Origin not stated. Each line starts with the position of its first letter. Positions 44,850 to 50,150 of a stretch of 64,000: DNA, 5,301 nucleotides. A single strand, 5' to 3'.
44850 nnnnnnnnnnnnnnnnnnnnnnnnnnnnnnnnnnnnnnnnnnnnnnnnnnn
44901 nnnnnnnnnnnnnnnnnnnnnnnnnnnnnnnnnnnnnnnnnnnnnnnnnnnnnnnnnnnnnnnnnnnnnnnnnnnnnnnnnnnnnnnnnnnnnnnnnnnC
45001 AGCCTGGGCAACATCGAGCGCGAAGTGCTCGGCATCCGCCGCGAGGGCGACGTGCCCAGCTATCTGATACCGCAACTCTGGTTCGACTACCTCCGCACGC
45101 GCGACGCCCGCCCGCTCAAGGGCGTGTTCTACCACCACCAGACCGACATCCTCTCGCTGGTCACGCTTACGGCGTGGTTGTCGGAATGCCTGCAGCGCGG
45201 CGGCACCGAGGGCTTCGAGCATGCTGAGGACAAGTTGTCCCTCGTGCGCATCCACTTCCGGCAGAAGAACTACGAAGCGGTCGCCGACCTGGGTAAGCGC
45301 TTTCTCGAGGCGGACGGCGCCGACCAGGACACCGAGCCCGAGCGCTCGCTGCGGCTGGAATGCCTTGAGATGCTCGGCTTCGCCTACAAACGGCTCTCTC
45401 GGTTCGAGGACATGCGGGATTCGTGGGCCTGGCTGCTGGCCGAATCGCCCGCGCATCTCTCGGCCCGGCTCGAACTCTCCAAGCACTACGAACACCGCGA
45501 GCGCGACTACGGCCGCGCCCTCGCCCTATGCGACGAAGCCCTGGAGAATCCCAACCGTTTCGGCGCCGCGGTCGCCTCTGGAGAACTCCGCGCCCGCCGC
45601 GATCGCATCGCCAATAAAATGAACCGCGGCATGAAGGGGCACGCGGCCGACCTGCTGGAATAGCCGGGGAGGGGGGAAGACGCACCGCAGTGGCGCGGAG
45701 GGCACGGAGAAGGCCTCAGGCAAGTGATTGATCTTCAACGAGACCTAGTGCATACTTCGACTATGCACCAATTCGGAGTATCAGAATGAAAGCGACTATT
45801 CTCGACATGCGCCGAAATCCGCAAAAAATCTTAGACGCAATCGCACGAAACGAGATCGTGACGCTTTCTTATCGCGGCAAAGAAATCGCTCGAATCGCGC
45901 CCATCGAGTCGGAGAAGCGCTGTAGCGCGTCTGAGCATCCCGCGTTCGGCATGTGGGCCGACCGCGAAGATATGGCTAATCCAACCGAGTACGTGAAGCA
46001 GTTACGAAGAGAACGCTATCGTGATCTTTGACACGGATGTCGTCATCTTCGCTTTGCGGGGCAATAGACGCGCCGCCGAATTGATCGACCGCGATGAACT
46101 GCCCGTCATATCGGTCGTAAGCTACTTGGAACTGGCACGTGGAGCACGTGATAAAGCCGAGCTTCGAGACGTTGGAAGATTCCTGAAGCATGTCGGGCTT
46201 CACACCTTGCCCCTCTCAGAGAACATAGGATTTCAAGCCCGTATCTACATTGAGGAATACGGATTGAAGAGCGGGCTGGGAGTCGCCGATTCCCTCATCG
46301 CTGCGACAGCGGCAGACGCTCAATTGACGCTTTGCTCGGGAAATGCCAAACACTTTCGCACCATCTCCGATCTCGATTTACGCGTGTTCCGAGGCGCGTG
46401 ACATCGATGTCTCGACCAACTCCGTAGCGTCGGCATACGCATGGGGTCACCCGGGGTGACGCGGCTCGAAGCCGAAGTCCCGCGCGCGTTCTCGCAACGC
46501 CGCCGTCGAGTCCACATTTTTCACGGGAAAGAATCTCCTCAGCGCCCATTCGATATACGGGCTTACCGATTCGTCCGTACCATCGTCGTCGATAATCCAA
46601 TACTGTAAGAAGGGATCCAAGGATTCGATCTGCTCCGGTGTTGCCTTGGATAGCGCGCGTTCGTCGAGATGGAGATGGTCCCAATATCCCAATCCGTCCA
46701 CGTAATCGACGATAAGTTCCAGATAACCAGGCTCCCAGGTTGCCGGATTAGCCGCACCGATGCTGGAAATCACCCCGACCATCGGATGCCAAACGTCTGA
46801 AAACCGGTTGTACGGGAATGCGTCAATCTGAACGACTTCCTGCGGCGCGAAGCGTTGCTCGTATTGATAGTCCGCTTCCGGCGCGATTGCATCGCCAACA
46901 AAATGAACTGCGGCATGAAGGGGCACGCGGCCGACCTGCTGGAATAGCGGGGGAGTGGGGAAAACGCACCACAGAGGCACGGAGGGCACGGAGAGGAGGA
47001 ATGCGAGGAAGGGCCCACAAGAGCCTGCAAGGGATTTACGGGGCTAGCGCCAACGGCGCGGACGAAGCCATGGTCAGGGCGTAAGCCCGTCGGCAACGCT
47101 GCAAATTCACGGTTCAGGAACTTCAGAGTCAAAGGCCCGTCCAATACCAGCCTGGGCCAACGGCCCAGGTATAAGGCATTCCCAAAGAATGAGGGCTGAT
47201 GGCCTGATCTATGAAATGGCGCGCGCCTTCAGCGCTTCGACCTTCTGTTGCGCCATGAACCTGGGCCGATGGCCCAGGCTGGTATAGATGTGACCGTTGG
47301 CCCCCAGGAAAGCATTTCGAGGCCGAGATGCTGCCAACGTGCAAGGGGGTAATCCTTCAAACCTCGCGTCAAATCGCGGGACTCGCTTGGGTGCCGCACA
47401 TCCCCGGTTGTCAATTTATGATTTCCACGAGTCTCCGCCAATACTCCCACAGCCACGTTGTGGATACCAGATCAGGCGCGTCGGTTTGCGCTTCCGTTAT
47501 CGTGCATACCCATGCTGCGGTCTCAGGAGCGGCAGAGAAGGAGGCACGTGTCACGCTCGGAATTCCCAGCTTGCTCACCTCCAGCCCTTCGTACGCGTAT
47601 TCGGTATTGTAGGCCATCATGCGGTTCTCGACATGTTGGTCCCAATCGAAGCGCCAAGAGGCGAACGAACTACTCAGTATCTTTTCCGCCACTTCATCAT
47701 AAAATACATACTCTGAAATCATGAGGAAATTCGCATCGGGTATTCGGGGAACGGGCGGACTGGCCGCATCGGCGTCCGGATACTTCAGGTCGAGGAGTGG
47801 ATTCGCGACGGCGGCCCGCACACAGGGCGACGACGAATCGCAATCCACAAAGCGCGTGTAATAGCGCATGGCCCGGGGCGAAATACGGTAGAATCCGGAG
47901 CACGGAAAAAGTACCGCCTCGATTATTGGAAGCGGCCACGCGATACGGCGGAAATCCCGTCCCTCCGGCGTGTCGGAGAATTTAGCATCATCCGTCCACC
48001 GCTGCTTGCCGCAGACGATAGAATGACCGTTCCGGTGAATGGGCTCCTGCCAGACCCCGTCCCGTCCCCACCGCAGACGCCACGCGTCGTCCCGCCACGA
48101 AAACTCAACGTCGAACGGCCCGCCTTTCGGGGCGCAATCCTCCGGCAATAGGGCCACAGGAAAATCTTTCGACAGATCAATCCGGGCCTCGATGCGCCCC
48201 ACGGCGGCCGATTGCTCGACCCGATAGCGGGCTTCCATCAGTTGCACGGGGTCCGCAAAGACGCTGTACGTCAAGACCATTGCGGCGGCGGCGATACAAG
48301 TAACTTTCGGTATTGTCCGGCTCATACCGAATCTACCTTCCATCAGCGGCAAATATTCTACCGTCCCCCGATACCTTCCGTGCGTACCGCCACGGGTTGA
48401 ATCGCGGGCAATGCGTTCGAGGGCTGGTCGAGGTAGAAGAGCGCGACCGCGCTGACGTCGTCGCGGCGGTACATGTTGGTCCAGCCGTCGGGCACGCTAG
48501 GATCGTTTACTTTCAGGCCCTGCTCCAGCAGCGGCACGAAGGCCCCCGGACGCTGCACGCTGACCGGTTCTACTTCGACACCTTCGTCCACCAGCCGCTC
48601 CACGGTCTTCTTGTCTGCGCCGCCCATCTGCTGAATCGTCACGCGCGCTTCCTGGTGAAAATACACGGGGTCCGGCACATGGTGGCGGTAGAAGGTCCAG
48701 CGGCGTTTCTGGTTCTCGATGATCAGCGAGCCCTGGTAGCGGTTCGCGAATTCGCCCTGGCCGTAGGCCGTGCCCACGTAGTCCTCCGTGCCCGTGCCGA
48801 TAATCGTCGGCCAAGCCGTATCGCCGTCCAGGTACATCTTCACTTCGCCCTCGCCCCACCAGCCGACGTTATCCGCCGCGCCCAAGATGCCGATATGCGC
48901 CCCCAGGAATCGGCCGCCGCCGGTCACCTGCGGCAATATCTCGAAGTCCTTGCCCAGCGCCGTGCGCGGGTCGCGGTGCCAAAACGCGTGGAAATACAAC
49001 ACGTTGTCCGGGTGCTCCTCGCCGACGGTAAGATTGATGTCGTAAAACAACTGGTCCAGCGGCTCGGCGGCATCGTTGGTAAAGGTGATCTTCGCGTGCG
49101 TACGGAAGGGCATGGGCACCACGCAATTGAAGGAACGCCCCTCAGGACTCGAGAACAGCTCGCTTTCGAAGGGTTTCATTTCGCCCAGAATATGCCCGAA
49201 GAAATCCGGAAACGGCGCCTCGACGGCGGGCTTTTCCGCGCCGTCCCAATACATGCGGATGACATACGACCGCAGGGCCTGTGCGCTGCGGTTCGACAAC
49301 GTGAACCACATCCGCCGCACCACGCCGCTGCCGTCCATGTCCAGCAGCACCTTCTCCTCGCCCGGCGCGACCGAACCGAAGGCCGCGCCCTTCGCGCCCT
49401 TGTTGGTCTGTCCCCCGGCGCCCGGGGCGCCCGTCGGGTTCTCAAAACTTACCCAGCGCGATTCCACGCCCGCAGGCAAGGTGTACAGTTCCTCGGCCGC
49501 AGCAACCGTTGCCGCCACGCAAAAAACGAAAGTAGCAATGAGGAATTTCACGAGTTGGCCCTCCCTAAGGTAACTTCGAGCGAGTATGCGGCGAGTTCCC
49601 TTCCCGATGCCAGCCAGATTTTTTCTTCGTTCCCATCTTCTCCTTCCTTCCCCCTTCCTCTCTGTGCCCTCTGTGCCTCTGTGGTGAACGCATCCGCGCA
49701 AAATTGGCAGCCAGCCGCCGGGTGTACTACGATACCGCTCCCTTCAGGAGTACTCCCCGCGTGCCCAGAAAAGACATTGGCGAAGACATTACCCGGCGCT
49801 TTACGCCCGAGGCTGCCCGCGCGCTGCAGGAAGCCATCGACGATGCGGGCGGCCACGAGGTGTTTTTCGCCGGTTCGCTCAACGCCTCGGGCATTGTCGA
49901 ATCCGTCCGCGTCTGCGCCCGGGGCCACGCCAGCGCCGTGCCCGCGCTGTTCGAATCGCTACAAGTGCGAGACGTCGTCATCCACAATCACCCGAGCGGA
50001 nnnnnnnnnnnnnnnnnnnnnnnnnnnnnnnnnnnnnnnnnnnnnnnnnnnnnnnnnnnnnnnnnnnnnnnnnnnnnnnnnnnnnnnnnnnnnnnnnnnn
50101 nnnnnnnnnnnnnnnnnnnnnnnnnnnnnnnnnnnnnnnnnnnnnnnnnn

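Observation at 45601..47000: Low-GC VapBC-like TA cassette inserted between ~115-bp direct repeats that duplicate the 3' end of the mrfB-like gene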

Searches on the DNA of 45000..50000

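Call 56: search_rna_families(source=window, start=45000, end=50000, threshold=evalue, max_evalue=1)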
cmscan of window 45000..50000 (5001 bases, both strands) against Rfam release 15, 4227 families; matches with E-value up to 1: 0.
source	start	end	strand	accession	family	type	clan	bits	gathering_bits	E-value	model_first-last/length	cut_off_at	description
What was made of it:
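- Tried and rejected: Rfam: nothing between 45 and 50 kb (call 56).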

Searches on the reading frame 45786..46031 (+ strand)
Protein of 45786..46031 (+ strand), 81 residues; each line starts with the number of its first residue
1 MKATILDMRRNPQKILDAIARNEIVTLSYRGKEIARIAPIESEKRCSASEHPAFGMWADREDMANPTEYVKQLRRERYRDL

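Call 12: search_protein_families(library=pfam, proteins=[window:45786-46031:+], max_evalue=0.01)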
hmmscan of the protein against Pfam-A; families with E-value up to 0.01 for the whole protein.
window:45786-46031:+ (81 aa): 1 family
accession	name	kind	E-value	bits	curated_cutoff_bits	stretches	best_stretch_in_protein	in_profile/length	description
PF02604.26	PhdYeFM_antitox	-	0.0026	17.9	29.8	1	4-42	5-44/74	Antitoxin Phd_YefM, type II toxin-antitoxin system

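Call 13: search_protein_families(library=ncbifam, proteins=[window:45786-46031:+], max_evalue=0.01)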
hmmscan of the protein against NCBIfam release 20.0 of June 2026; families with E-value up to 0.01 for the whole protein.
window:45786-46031:+ (81 aa): 1 family
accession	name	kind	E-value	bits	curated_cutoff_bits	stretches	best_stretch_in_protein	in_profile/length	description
TIGR01552.1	phd_fam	subfamily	0.0059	15.9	20.8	0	5-46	4-45/53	type II toxin-antitoxin system prevent-host-death family antitoxin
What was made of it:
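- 45786..46031 (+): 81-aa antitoxin, weakly Phd/YefM-like; GGAG ribosome-binding site at 45775-45778. PF02604 E 2.6e-3 and TIGR01552 E 5.9e-3, both below their cut-offs (calls 12, 13).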

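Call 45: search_solved_structures(query=window:45786-46031:+, max_evalue=1)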
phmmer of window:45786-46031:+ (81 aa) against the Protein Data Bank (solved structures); distinct sequences matched with E-value up to 1: 0.
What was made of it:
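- On Type II TA, VapBC-type: No PDB sequence match (call 45).
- Closest known: VapBC-type type II toxin-antitoxin modules. Different: The antitoxin is only marginally Phd/YefM-like, below the Pfam and NCBIfam cut-offs, and has no PDB match (calls 12, 13, 45).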
